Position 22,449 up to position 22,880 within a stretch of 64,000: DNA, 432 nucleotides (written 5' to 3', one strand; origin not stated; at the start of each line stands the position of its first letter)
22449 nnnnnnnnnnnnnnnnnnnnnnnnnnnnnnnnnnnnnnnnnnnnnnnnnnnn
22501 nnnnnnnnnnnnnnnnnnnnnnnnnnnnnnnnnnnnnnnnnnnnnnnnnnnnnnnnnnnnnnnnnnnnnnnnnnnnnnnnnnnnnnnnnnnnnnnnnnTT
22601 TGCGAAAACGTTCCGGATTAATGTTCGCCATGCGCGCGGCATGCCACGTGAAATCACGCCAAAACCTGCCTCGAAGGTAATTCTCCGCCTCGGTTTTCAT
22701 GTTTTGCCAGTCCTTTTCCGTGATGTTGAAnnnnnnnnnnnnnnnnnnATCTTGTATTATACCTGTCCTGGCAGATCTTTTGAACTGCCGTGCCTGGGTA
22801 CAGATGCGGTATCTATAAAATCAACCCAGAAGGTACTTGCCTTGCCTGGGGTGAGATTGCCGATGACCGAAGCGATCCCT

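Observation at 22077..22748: Protein built from five tandem 44-aa repeats with invariant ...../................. positions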

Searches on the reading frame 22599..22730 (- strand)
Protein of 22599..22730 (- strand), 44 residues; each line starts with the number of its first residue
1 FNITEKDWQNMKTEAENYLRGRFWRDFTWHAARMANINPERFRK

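Call 42: find_homologous_proteins(query=A4, max_evalue=0.001)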
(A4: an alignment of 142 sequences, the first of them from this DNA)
Query A4 (142 sequences) (44 aa, profile of the alignment): 1 proteins with E <= 0.001 among 21 candidates.
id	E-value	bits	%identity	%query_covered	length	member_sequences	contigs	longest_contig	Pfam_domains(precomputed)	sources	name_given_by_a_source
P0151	2.3e-7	48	21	86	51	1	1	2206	-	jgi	jgi:hypothetical protein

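Call 68: search_solved_structures(query=A4, max_evalue=10)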
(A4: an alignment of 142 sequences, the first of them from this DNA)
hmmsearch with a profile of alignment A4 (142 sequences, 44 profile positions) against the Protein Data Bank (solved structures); distinct sequences matched with E-value up to 10: 5.
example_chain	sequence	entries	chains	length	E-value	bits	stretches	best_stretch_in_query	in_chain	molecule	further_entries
2rr8_A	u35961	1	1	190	0.71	12.6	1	2-18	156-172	IQGAP1 protein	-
2kq6_A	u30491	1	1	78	0.72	12.6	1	2-21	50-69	Polycystin-2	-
3pwx_A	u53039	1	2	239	1.1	12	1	3-20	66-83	Putative flagellar hook-associated protein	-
2y4q_A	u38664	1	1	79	1.2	11.9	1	2-21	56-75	POLYCYSTIN-2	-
2kld_A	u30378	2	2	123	1.3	11.8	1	2-21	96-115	Polycystin-2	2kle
